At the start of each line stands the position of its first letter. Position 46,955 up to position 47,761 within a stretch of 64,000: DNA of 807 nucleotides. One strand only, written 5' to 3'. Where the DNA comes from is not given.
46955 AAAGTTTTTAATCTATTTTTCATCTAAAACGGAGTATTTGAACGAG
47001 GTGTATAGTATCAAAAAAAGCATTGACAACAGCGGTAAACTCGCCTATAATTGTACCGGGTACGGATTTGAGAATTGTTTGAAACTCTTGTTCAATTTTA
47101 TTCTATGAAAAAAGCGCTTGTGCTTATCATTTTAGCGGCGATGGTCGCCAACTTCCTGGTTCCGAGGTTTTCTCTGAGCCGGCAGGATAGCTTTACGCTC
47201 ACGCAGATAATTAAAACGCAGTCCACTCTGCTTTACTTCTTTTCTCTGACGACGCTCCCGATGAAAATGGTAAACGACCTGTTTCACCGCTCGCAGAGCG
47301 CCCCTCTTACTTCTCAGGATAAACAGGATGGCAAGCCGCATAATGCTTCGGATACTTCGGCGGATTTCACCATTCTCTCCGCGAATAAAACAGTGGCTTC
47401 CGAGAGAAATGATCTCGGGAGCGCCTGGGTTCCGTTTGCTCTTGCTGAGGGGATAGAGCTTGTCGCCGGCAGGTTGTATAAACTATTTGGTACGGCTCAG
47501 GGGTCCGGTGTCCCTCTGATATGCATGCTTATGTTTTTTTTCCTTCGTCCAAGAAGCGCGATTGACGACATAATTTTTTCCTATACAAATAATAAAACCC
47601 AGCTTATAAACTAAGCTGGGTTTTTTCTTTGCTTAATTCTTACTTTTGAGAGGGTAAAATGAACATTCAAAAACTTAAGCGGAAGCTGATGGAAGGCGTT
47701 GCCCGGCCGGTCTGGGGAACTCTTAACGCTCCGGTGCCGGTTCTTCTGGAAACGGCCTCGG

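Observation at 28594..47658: Duplicated module: consensus promoter, homologous leader, small paralogous TM protein, then a giant gene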

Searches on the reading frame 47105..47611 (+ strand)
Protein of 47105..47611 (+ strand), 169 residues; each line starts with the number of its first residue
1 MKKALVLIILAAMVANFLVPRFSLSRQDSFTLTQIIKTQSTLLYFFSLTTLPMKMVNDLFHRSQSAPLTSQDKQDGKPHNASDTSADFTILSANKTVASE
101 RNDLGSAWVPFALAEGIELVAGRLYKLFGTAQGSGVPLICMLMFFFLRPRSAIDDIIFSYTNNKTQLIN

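Call 10: search_protein_families(library=pfam, proteins=[window:47105-47611:+], max_evalue=1)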
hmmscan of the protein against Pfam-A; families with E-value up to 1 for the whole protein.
window:47105-47611:+ (169 aa): 1 family
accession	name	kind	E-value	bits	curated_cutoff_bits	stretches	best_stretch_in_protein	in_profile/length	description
PF11309.13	DUF3112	-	0.052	13.5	23.3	1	5-64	20-79/217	Protein of unknown function (DUF3112)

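Call 27: find_related_loci(query=A3, collection=genome_contigs, flank=10000)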
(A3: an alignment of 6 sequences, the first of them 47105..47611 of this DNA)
Query A3 (169 aa) in genome_contigs; peptide patterns used: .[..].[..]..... (x = any residue, [..] = any of these).
7 stretches matched a pattern, but none encodes a relative of the query by tblastn (E <= 1e-3).

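Call 40: search_protein_representatives(alignment_id=A3)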
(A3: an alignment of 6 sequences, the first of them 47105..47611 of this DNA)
Query: 6 sequences, 172 profile positions. Proteins with E-value up to 0.001 (for the whole library): 184; up to 1e-10: 93; up to 1e-30: 5. The best 150 are listed.
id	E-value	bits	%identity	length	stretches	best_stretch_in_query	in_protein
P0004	1.0e-72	259.8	-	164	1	1-166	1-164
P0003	1.5e-72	259.2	-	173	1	1-172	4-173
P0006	6.4e-71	253.9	-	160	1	9-170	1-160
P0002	2.1e-70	252.2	-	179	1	1-172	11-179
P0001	1.2e-55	204.2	-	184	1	1-172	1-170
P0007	8.3e-30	120.1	-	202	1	5-170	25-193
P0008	6.3e-28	114.0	-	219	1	4-165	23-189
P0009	7.6e-28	113.7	-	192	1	5-161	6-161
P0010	8.3e-28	113.6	-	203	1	6-160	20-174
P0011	1.0e-27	113.3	-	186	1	1-158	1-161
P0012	1.3e-27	112.9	-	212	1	8-167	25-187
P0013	3.1e-27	111.7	-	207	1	8-164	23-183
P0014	4.9e-27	111.1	-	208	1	3-157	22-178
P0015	1.7e-26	109.3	-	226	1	3-159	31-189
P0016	5.1e-26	107.8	-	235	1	3-162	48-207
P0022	1.5e-24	103.0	-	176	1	7-166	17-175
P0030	2.5e-21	92.5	-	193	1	1-158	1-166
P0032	8.1e-21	90.9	-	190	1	1-158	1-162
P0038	1.1e-19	87.2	-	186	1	1-166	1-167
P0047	1.9e-18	83.2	-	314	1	6-160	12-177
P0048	2.5e-18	82.7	-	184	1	1-154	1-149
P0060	1.0e-16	77.5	-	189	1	4-158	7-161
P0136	8.5e-07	45.2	-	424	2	1-149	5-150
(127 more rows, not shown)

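Call 46: find_related_loci(query=A5, collection=genome_contigs, flank=10000)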
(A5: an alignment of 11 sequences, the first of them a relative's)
Query A5 (207 aa) in genome_contigs; peptide patterns used: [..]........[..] (x = any residue, [..] = any of these).
26 stretches matched a pattern; 1 encode a relative of the query (tblastn E <= 1e-3); 1 distinct loci.
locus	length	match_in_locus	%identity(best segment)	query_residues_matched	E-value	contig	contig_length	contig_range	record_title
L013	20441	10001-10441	27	23-176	2e-8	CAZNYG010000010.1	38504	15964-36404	MAG TPA_asm: uncultured Elusimicrobiales bacterium isolate SRP263991_co7_858 genome assembly, contig: NODE_1222_length_3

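Call 48: find_related_loci(query=A5, collection=metagenome_contigs, flank=10000)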
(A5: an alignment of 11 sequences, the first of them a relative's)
Query A5 (207 aa) in metagenome_contigs; peptide patterns used: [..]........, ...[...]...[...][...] (x = any residue, [..] = any of these).
300 stretches matched a pattern; 1 encode a relative of the query (tblastn E <= 1e-3); 1 distinct loci.
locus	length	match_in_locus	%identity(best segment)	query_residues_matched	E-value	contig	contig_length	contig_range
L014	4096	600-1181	36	16-207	9e-33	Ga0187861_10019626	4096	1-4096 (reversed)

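Call 49: find_homologous_proteins(query=A4, max_evalue=0.00001)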
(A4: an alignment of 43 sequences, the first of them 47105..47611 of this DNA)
Query A4 (43 sequences) (169 aa, profile of the alignment): 7 proteins with E <= 0.00001 among 3467 candidates.
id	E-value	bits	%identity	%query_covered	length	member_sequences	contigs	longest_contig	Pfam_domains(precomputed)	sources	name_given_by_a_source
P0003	2.4e-52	195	46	100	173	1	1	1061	-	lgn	-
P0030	5.7e-50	187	27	92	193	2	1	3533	-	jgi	jgi:hypothetical protein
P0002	3.7e-46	175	100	100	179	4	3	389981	-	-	-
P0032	3.7e-46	175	37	53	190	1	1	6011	-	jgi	jgi:hypothetical protein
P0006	2.7e-44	169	42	93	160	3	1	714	-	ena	-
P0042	2.3e-42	163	24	88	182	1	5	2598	PF11309.14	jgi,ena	-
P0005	1.4e-41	160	38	99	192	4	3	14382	-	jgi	-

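Call 50: find_encoding_contigs(protein=P0032, flank=10000)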
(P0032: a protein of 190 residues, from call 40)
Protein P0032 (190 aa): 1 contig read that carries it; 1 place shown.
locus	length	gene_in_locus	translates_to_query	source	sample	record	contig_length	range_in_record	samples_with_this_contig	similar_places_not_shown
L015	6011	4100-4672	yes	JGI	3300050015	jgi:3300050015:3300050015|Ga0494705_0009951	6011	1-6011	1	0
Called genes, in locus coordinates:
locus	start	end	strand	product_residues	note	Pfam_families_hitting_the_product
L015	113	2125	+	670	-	PF13231:PMT_2 (weak)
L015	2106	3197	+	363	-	PF04055:Radical_SAM, PF13186:SPASM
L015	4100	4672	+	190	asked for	-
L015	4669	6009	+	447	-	?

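Call 51: find_encoding_contigs(protein=P0030, flank=10000)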
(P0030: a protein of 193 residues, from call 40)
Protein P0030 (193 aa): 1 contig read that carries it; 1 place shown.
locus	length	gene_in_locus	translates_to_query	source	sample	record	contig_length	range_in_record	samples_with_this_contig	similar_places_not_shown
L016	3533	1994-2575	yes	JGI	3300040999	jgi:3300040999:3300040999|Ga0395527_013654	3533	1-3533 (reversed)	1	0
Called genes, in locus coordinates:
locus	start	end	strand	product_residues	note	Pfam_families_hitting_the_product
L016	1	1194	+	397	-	?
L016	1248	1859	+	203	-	PF01810:LysE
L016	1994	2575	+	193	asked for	-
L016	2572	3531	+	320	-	?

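Call 52: find_encoding_contigs(protein=P0007, flank=10000)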
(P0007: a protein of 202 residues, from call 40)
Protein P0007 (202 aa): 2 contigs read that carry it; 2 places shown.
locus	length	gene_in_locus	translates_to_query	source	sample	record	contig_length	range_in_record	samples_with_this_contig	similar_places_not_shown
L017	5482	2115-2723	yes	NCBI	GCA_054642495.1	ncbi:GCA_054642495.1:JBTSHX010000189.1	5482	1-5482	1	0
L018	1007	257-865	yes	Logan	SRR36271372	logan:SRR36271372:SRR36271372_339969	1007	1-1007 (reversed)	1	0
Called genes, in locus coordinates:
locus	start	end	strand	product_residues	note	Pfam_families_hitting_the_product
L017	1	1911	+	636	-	PF02446:Glyco_hydro_77 (weak)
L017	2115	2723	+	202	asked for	-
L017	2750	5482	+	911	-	?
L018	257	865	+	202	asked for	-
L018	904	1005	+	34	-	?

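Call 57: find_encoding_contigs(protein=P0048, flank=10000)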
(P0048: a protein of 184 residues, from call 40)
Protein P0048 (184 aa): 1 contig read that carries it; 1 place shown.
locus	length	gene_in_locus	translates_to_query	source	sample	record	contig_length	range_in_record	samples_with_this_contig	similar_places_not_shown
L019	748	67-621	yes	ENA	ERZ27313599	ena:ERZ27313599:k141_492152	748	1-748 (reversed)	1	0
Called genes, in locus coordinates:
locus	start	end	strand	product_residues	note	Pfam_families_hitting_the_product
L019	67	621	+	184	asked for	-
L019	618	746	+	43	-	?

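Call 58: find_encoding_contigs(protein=P0011, flank=10000)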
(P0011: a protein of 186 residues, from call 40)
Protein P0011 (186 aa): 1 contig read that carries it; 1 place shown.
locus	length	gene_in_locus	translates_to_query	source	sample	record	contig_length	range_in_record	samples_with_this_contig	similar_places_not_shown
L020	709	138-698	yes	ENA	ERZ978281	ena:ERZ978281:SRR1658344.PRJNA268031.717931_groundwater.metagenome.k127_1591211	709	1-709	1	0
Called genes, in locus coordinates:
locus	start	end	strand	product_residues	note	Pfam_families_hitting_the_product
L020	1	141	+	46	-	?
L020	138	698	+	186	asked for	-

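Call 70: predict_structure(alignment_id=A4)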
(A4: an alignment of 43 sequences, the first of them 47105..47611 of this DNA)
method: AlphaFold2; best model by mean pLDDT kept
length: 169 residues; sequences in the alignment: 43
mean_pLDDT: 66.2   pTM: 0.29
mean pLDDT of the five models: 66.2, 64.9, 64.3, 62.5, 60.9
residues with pLDDT >= 90: 3; 70-90: 71; 50-70: 68; < 50: 27
segments of 3 or more residues with pLDDT < 50: 86-88, 91-94, 100-106, 150-155
pLDDT, mean of each block of 10 residues (from residue 1): 87 80 74 83 81 87 67 54 50 48 50 65 67 68 64 50 50
secondary structure, 60 per line:
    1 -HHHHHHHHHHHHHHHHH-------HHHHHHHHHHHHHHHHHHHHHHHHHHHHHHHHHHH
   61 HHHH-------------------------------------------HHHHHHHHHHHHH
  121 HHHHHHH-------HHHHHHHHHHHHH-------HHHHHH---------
elements in order: H2-18 H26-64 H108-127 H135-147 H155-160

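Call 76: fold_search(model_id=the predicted structure, library=pdb)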
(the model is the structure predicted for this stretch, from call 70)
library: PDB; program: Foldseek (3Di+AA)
matches with E <= 10: 0; with E <= 0.001: 0
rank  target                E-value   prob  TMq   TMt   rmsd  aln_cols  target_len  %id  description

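Call 92: search_protein_families(library=ncbifam, proteins=[window:47105-47611:+], max_evalue=1)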
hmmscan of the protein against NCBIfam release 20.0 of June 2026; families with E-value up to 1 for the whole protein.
window:47105-47611:+ (169 aa): 1 family
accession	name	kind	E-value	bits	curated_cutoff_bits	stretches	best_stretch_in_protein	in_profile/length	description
NF008005.0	PRK10734.1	equivalog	0.039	13.1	432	1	2-73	102-171/325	calcium/sodium antiporter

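Call 93: list_cluster_members(proteins=[P0008, P0009, P0010, P0013, P0016, P0022, P0038, P0060, P0136, P0047])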
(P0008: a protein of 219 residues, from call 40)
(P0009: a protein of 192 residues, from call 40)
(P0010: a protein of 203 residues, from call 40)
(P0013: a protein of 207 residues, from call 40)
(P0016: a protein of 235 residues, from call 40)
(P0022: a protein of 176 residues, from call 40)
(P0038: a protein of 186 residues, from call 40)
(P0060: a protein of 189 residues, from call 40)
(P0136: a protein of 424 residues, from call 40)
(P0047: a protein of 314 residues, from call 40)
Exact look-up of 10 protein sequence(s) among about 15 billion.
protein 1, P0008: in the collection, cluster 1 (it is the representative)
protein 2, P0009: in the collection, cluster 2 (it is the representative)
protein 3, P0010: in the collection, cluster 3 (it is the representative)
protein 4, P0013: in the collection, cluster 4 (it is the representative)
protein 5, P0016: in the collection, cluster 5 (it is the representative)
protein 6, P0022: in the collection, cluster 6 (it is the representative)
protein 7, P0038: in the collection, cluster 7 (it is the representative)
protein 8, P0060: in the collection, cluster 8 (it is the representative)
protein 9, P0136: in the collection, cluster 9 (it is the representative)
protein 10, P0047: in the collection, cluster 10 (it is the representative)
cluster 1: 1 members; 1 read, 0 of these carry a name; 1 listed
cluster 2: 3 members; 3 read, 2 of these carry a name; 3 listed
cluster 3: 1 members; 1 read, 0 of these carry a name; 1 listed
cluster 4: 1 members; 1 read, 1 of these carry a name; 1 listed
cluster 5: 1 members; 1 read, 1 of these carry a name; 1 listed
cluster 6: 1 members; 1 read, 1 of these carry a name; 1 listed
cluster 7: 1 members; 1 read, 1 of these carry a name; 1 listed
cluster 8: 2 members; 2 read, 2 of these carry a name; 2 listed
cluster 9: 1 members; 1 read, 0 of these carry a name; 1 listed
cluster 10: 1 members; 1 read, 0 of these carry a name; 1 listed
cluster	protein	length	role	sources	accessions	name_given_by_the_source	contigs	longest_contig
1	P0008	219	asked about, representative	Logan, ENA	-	-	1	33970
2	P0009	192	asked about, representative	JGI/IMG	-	hypothetical protein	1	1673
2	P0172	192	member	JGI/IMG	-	hypothetical protein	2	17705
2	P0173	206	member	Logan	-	-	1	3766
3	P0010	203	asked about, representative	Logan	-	-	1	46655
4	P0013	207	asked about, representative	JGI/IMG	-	hypothetical protein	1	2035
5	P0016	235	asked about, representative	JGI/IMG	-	hypothetical protein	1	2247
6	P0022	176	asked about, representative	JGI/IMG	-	hypothetical protein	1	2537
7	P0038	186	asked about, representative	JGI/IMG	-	hypothetical protein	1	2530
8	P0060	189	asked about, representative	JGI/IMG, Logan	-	hypothetical protein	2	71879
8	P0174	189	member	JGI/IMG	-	hypothetical protein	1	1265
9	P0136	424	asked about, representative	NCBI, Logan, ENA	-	-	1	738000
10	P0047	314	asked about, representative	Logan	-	-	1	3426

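Call 101: search_protein_families(library=padloc, proteins=[window:47105-47611:+], max_evalue=0.01)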
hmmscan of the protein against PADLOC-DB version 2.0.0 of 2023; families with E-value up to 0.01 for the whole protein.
window:47105-47611:+ (169 aa): 0 families

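Call 102: search_solved_structures(query=A4, max_evalue=10)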
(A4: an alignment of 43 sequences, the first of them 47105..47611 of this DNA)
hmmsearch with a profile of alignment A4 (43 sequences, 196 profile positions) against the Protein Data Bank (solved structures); distinct sequences matched with E-value up to 10: 1.
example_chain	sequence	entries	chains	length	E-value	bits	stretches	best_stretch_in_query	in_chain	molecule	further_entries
6k4y_I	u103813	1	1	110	1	12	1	26-54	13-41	10 kDa anti-sigma factor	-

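Call 103: search_protein_families(library=pfam, alignment_id=A4, max_evalue=0.1)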
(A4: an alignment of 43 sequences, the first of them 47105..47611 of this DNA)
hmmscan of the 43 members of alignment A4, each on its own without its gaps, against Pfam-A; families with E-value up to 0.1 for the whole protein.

A. member 1, window:47105-47611:+ (169 aa): 1 family
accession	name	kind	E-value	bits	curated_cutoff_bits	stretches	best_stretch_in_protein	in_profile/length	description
PF11309.13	DUF3112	-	0.052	13.5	23.3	1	5-64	20-79/217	Protein of unknown function (DUF3112)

B. families by the number of members that match (of 43 scanned): 12 families
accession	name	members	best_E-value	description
PF11309.13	DUF3112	4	2.4e-05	Protein of unknown function (DUF3112)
PF10541.14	KASH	1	0.0033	Nuclear envelope localisation domain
PF22542.1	Utp8_C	1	0.02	Utp8, C-terminal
PF23660.1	NOMO_8th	1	0.039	NOMO eighth prealbumin-like domain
PF06809.16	NPDC1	1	0.043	Neural proliferation differentiation control-1 protein (NPDC1)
PF10784.15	Plasmid_stab_B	1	0.044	Plasmid stability protein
PF17566.7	DUF5472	1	0.054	Family of unknown function (DUF5472)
PF14126.11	DUF4293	1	0.074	Domain of unknown function (DUF4293)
PF05814.16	Ac76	1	0.08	Orf76 (Ac76)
PF16433.10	DUF5030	1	0.091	Domain of unknown function (DUF5030)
PF13373.11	Dsc3_C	1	0.096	DSC E3 ubiquitin ligase complex subunit 3, C-terminal domain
PF13664.11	DUF4149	1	0.096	Domain of unknown function (DUF4149)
